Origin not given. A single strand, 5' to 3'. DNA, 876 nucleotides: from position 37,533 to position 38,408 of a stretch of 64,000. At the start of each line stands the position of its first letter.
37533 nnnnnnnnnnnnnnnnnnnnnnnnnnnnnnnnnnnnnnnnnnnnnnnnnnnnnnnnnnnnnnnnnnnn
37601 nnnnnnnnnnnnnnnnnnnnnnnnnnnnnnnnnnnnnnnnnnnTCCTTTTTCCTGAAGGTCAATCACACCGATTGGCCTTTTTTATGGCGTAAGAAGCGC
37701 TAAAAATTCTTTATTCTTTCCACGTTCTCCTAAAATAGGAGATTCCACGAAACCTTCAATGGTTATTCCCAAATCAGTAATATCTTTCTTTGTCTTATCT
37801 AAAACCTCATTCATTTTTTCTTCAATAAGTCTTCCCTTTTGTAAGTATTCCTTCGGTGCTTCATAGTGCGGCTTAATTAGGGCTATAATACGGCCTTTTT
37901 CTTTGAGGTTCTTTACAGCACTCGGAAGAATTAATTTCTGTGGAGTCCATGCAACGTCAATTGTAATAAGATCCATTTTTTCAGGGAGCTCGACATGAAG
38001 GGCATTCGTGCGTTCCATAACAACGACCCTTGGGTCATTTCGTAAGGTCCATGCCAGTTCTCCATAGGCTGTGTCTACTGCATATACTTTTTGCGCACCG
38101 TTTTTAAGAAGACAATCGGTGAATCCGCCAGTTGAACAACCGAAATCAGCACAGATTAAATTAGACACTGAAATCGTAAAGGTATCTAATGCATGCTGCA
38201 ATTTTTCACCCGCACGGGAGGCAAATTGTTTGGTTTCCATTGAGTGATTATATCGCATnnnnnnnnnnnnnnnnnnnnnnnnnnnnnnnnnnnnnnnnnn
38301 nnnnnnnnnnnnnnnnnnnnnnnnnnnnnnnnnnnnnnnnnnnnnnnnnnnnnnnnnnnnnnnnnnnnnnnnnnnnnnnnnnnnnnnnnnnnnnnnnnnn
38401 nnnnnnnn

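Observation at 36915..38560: Cassette of three independently transcribed small acidic proteins on the opposite strand, inserted with a TlyA-like methyltransferase between rpsJ and rplC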

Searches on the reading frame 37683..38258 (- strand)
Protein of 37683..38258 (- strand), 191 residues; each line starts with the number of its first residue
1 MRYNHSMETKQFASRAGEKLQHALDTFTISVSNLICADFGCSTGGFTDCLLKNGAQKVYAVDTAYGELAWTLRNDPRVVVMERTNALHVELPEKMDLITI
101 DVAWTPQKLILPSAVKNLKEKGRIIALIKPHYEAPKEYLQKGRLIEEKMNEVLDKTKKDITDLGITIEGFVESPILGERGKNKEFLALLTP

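Call 6: search_protein_families(library=pfam, proteins=[window:37683-38258:-], max_evalue=1)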
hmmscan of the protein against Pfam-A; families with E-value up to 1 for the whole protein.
window:37683-38258:- (191 aa): 5 families
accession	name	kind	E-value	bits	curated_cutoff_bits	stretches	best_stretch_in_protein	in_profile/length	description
PF01728.25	FtsJ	-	1e-27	97.7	24.1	1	12-185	1-176/181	FtsJ-like methyltransferase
PF08241.18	Methyltransf_11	-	0.00047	21.2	21.2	1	38-102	2-68/95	Methyltransferase domain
PF13649.12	Methyltransf_25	-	0.0011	20.1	27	1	38-121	3-96/97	Methyltransferase domain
PF06325.19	PrmA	-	0.0071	16.3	22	1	25-126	156-258/296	Ribosomal protein L11 methyltransferase (PrmA)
PF13489.12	Methyltransf_23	-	0.2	11.8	27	1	31-70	21-59/164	Methyltransferase domain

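Call 17: find_homologous_proteins(query=window:37686-38258:-, max_evalue=1e-20)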
Query window:37686-38258:- (191 aa): 7967 proteins with E <= 1e-20 among 8000 candidates; the best 120 are listed.
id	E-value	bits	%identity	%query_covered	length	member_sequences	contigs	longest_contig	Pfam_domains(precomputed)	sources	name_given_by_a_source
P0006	2.0e-117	407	100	97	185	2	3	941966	PF01728.26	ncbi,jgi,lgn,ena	-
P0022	5.6e-91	321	77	95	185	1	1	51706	PF01728.26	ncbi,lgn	-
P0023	4.9e-89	315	78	94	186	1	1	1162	PF01728.26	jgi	jgi:23S rRNA (cytidine1920-2'-O)/16S rRNA (cytidine1409-2'-O)-methyltransferase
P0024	1.4e-86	307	74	94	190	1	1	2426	PF01728.26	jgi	jgi:23S rRNA (cytidine1920-2'-O)/16S rRNA (cytidine1409-2'-O)-methyltransferase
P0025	7.6e-86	304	76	94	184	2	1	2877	PF01728.26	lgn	-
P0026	2.7e-85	303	73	96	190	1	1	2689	PF01728.26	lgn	-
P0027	2.9e-85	302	73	95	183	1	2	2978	PF01728.26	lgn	-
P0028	4.9e-85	302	71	97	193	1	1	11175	PF01728.26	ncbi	-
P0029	4.6e-83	295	69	96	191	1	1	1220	PF01728.26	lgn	-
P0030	6.2e-83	295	74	94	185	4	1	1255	PF01728.26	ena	-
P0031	6.6e-83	295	72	94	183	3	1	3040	PF01728.26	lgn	-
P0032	1.2e-82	294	73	94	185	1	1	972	PF01728.26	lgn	-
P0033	2.0e-82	293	71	96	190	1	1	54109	PF01728.26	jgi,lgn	-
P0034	9.5e-82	291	72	96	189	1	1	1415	PF01728.26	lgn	-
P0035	2.9e-81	289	70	95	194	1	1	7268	PF01728.26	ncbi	-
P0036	4.5e-81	289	71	96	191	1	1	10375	PF01728.26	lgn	-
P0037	5.7e-81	288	70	95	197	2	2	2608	PF01728.26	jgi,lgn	jgi:23S rRNA (cytidine1920-2'-O)/16S rRNA (cytidine1409-2'-O)-methyltransferase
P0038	3.6e-80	286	67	94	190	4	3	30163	PF01728.26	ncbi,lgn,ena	-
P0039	4.6e-80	286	72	96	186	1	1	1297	PF01728.26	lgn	-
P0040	9.5e-80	284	70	94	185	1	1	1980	PF01728.26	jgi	jgi:23S rRNA (cytidine1920-2'-O)/16S rRNA (cytidine1409-2'-O)-methyltransferase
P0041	1.6e-79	284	72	94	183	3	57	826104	PF01728.26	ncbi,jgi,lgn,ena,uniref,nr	ncbi:hypothetical protein A2422_03875 [Candidatus Woesebacteria bacterium RIFOXYC1_FULL_31_51]|unire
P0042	1.8e-79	284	71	93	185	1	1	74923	PF01728.26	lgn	-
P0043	3.1e-79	283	67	95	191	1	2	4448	PF01728.26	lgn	-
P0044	4.2e-79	282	67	95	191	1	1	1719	PF01728.26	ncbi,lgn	-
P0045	4.4e-79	282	67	95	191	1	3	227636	PF01728.26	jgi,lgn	jgi:23S rRNA (cytidine1920-2'-O)/16S rRNA (cytidine1409-2'-O)-methyltransferase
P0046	4.4e-79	282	67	95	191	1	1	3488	PF01728.26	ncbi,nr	ncbi:TlyA family rRNA (cytidine-2'-O)-methyltransferase [Candidatus Woesebacteria bacterium]|nr:TlyA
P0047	6.0e-79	282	71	94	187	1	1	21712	PF01728.26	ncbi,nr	ncbi:TlyA family rRNA (cytidine-2'-O)-methyltransferase [Candidatus Microgenomates bacterium]|nr:Tly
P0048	6.5e-79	282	68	95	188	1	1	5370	PF01728.26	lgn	-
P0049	1.0e-78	281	71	94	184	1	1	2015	PF01728.26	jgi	jgi:23S rRNA (cytidine1920-2'-O)/16S rRNA (cytidine1409-2'-O)-methyltransferase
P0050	1.9e-78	280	67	96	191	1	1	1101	PF01728.26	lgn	-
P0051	7.5e-78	278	69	93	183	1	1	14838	PF01728.26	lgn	-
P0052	9.6e-78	278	70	95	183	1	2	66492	PF01728.26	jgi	jgi:23S rRNA (cytidine1920-2'-O)/16S rRNA (cytidine1409-2'-O)-methyltransferase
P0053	1.1e-77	278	68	95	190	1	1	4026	PF01728.26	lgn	-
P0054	1.4e-77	277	71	93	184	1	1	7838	PF01728.26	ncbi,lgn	-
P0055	2.3e-77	277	68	94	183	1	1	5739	PF01728.26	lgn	-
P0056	2.6e-77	277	69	96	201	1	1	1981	PF01728.26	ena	-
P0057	3.0e-77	276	68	94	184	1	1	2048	PF01728.26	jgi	jgi:23S rRNA (cytidine1920-2'-O)/16S rRNA (cytidine1409-2'-O)-methyltransferase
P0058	3.8e-77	276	69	93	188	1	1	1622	PF01728.26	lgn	-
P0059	4.5e-77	276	72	93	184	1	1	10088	PF01728.26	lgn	-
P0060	4.9e-77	276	68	93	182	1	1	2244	PF01728.26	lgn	-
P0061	6.8e-77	275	66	96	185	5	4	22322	PF01728.26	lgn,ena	-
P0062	8.2e-77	275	68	94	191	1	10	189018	PF01728.26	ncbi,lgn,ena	-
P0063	8.6e-77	275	69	94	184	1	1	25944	PF01728.26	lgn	-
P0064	9.7e-77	275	68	94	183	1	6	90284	PF01728.26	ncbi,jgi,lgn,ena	-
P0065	1.4e-76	274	65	96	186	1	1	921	PF01728.26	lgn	-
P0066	1.8e-76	274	69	93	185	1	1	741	PF01728.26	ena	-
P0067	1.9e-76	274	69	94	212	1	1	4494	PF01728.26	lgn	-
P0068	2.0e-76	274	68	94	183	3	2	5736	PF01728.26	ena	-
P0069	2.0e-76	274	67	95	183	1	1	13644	PF01728.26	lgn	-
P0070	2.1e-76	274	68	93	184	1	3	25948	PF01728.26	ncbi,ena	ncbi:MAG: SAM-dependent methyltransferase [Patescibacteria group bacterium]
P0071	2.3e-76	273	66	94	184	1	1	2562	PF01728.26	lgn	-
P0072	2.6e-76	273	70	94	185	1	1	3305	PF01728.26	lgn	-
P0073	3.5e-76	273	68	94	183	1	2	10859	PF01728.26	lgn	-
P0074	3.9e-76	273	66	94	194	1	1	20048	PF01728.26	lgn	-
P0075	4.1e-76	273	68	94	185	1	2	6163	PF01728.26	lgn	-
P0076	4.8e-76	272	67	94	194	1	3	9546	PF01728.26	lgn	-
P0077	6.4e-76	272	65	98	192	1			PF01728.26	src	-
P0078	7.3e-76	272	69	93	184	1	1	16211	PF01728.26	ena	-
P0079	7.3e-76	272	69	94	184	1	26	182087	PF01728.26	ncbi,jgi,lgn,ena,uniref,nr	ncbi:hypothetical protein A2130_00430 [Candidatus Woesebacteria bacterium GWC2_33_12]|uniref:Hemolys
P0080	7.4e-76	272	70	94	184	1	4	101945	PF01728.26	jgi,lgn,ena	-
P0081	7.6e-76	272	66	94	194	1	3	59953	PF01728.26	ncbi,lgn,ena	ncbi:MAG: SAM-dependent methyltransferase [Patescibacteria group bacterium]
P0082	8.0e-76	272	67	94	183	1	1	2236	PF01728.26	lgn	-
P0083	8.8e-76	272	67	95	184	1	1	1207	PF01728.26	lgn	-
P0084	9.9e-76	271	69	93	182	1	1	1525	PF01728.26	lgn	-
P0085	1.1e-75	271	68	94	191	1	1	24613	PF01728.26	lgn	-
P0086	1.1e-75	271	67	93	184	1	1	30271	PF01728.26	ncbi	-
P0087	1.3e-75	271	67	93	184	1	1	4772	PF01728.26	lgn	-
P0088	1.4e-75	271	68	94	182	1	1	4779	PF01728.26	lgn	-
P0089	1.4e-75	271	68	94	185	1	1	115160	PF01728.26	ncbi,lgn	-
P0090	1.8e-75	271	66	95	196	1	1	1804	PF01728.26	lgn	-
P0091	1.9e-75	270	69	93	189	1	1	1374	PF01728.26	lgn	-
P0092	1.9e-75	270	66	94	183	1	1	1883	PF01728.26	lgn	-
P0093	2.3e-75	270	66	95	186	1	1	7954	PF01728.26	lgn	-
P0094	2.3e-75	270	69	90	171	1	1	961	PF01728.26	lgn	-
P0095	2.8e-75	270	66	94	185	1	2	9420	PF01728.26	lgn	-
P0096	3.2e-75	270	68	94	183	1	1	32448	PF01728.26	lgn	-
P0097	3.5e-75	270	68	93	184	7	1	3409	PF01728.26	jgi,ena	-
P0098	3.5e-75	270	65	94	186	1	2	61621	PF01728.26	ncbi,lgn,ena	-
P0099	3.8e-75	269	66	94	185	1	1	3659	PF01728.26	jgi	jgi:23S rRNA (cytidine1920-2'-O)/16S rRNA (cytidine1409-2'-O)-methyltransferase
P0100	3.8e-75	269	67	94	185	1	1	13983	PF01728.26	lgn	-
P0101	3.8e-75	269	66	94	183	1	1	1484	PF01728.26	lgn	-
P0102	3.9e-75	269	66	94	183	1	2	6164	PF01728.26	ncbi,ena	-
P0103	4.2e-75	269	66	95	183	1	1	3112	PF01728.26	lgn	-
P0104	4.5e-75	269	69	93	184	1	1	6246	PF01728.26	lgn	-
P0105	4.7e-75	269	66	94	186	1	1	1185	PF01728.26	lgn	-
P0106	4.7e-75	269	65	97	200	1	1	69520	PF01728.26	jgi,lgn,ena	-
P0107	5.1e-75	269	68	94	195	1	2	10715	PF01728.26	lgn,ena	-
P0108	5.7e-75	269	66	94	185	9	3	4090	PF01728.26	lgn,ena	-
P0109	6.3e-75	269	65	94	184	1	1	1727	PF01728.26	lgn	-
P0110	6.6e-75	269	70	94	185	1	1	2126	PF01728.26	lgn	-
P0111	6.9e-75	269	66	94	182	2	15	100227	PF01728.26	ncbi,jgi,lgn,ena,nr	ncbi:MAG TPA: SAM-dependent methyltransferase [Patescibacteria group bacterium]|nr:SAM-dependent met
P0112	9.0e-75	268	66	94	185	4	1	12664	PF01728.26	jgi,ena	-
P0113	9.0e-75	268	64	94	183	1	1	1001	PF01728.26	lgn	-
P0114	9.1e-75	268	65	94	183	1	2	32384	PF01728.26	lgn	-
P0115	9.1e-75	268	65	94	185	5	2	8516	PF01728.26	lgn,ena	-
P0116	1.1e-74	268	65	100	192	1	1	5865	PF01728.26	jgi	jgi:23S rRNA (cytidine1920-2'-O)/16S rRNA (cytidine1409-2'-O)-methyltransferase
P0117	1.3e-74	268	66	96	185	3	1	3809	PF01728.26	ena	-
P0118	1.8e-74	267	65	94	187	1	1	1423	PF01728.26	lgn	-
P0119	1.8e-74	267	66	95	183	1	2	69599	PF01728.26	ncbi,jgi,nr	ncbi:MAG: hypothetical protein ACD_19C00182G0006 [uncultured bacterium]|nr:MAG: hypothetical protein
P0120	2.1e-74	267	68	94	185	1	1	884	PF01728.26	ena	-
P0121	2.2e-74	267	68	93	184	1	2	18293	PF01728.26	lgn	-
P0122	2.8e-74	267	66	94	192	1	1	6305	PF01728.26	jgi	jgi:23S rRNA (cytidine1920-2'-O)/16S rRNA (cytidine1409-2'-O)-methyltransferase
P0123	3.0e-74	267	66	94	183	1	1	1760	PF01728.26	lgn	-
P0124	3.2e-74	266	66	94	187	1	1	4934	PF01728.26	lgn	-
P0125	3.3e-74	266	66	94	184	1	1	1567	PF01728.26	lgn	-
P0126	3.5e-74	266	66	94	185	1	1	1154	PF01728.26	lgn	-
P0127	4.3e-74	266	66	95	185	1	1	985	PF01728.26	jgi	jgi:23S rRNA (cytidine1920-2'-O)/16S rRNA (cytidine1409-2'-O)-methyltransferase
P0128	4.5e-74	266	66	94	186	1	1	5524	PF01728.26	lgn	-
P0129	4.8e-74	266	65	94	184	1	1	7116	PF01728.26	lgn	-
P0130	5.1e-74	266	64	94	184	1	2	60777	PF01728.26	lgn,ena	-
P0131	5.2e-74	266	63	96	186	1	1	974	PF01728.26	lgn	-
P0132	5.3e-74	266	66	93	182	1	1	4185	PF01728.26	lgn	-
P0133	6.0e-74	266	67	94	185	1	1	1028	PF01728.26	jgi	jgi:23S rRNA (cytidine1920-2'-O)/16S rRNA (cytidine1409-2'-O)-methyltransferase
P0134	7.6e-74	265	65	94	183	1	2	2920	PF01728.26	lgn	-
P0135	7.7e-74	265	67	95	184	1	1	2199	PF01728.26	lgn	-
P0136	8.1e-74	265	66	95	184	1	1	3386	PF01728.26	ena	-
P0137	8.9e-74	265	66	94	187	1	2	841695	PF01728.26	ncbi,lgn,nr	ncbi:MAG: SAM-dependent methyltransferase [bacterium]|nr:MAG: SAM-dependent methyltransferase [bacte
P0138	9.5e-74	265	67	94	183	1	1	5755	PF01728.26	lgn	-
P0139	9.6e-74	265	66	95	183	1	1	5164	PF01728.26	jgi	-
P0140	1.0e-73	265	66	94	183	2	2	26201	PF01728.26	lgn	-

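Call 18: find_encoding_contigs(protein=P0022, flank=4000, max_places=2)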
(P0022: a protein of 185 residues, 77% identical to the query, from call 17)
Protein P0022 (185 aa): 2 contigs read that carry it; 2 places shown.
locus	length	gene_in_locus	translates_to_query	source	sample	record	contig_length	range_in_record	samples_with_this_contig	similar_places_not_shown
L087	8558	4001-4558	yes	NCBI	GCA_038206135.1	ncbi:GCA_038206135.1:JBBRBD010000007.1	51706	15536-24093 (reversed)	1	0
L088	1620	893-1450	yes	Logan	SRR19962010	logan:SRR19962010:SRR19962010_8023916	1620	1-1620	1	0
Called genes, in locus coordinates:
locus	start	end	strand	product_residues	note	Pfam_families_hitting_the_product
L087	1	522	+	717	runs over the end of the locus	PF00009:GTP_EFTU, PF22042:EF-G_D2, PF03144:GTP_EFTU_D2, PF14492:EFG_III, PF16658:RF3_C, PF03764:EFG_IV, PF00679:EFG_C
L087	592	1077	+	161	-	-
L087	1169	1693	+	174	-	PF00574:CLP_protease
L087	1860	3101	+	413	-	PF00009:GTP_EFTU, PF03144:GTP_EFTU_D2, PF03143:GTP_EFTU_D3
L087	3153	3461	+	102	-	PF00338:Ribosomal_S10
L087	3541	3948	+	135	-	-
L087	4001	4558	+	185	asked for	PF01728:FtsJ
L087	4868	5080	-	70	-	-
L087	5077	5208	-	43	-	-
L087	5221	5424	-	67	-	-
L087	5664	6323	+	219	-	PF00297:Ribosomal_L3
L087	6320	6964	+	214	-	PF00573:Ribosomal_L4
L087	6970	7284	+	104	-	PF00276:Ribosomal_L23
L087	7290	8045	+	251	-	PF00181:Ribosomal_L2_N, PF03947:Ribosomal_L2_C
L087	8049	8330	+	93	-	PF00203:Ribosomal_S19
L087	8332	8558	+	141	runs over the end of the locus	PF00237:Ribosomal_L22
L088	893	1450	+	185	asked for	PF01728:FtsJ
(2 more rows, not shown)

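Call 19: find_encoding_contigs(protein=P0028, flank=4000, max_places=2)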
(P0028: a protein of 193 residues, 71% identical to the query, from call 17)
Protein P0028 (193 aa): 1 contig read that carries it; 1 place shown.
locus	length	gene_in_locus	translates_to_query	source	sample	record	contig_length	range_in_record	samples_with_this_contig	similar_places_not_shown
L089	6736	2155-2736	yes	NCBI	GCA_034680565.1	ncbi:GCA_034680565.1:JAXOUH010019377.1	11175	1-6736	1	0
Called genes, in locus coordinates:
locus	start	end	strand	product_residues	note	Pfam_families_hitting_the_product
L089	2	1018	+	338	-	?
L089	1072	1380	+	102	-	PF00338:Ribosomal_S10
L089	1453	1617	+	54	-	-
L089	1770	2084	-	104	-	-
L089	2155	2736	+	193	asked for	PF01728:FtsJ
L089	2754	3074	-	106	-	-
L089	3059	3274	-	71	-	-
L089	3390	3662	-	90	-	-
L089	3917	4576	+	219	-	PF00297:Ribosomal_L3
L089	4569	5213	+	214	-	PF00573:Ribosomal_L4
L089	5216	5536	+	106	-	PF00276:Ribosomal_L23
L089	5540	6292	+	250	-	PF00181:Ribosomal_L2_N, PF03947:Ribosomal_L2_C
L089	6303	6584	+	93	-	PF00203:Ribosomal_S19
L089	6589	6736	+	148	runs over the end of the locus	PF00237:Ribosomal_L22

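Call 20: find_encoding_contigs(protein=P0033, flank=4000, max_places=2)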
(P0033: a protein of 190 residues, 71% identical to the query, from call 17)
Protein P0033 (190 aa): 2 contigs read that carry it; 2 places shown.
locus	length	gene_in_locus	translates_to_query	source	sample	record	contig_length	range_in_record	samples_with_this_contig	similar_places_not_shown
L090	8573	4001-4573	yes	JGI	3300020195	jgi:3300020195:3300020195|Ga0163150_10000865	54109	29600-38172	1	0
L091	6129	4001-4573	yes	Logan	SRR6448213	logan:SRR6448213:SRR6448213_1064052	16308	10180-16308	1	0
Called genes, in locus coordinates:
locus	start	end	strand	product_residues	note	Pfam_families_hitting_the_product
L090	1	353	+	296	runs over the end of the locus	-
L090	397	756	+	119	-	-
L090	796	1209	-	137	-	-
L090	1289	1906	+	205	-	PF13328:HD_4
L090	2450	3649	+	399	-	PF00009:GTP_EFTU, PF03144:GTP_EFTU_D2, PF03143:GTP_EFTU_D3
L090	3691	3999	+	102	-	PF00338:Ribosomal_S10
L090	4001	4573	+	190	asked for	PF01728:FtsJ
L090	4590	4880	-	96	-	-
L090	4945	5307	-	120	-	-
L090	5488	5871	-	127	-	-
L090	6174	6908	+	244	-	PF00297:Ribosomal_L3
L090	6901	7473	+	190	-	PF00573:Ribosomal_L4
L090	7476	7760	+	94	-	PF00276:Ribosomal_L23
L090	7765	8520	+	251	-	PF00181:Ribosomal_L2_N, PF03947:Ribosomal_L2_C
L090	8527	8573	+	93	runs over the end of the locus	PF00203:Ribosomal_S19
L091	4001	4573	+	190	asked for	PF01728:FtsJ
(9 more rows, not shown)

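Call 22: find_related_loci(query=window:37686-38258:-, collection=metagenome_contigs, flank=4000)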
Query window:37686-38258:- (191 aa) in metagenome_contigs; peptide patterns used: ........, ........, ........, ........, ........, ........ (x = any residue, [..] = any of these).
452 stretches matched a pattern; 291 encode a relative of the query (tblastn E <= 1e-3); the best 80 are kept; 80 distinct loci.
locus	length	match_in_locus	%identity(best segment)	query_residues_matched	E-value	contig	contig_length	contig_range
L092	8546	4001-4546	68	8-189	1e-83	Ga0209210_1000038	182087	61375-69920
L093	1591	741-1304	68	12-189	5e-88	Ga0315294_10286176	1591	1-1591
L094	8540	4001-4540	66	10-189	1e-82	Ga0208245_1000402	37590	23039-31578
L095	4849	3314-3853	66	10-189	1e-82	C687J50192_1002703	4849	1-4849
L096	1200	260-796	68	12-190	4e-89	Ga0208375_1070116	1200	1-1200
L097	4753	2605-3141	68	12-190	9e-83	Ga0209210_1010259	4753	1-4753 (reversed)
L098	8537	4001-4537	68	12-190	7e-82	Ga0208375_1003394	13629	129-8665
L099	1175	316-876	65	1-190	3e-87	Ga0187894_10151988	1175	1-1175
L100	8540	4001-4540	66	8-187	4e-81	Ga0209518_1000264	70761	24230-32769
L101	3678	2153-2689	66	12-190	2e-80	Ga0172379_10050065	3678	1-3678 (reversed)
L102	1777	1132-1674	62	10-190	3e-82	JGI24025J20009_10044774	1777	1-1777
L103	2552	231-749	65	12-189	2e-76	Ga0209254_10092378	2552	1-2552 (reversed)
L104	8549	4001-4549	62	7-189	4e-74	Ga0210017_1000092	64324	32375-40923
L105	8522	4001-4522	62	12-186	2e-72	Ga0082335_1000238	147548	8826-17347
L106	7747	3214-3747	61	12-189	4e-72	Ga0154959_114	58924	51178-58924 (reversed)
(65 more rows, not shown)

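Call 53: search_protein_families(library=ncbifam, proteins=[window:37686-38258:-], max_evalue=0.01)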
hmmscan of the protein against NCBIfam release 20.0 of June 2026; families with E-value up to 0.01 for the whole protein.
window:37686-38258:- (191 aa): 4 families
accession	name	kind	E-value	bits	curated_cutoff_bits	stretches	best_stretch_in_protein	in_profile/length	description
TIGR00478.1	tly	subfamily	2.8e-42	144.6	185.8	1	8-180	51-225/228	TlyA family rRNA (cytidine-2'-O)-methyltransferase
NF049952.1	23rRNACMtaseTlyA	equivalog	7.1e-31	107.5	250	1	8-186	53-231/236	23S rRNA (cytidine-2'-O)-methyltransferase TlyA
TIGR02072.1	BioC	equivalog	0.00053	19.9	184.95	1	17-99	20-102/244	malonyl-ACP O-methyltransferase BioC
NF001556.0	PRK00377.1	equivalog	0.0082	15.9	238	0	36-126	44-143/198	cobalt-precorrin-6Y C(15)-methyltransferase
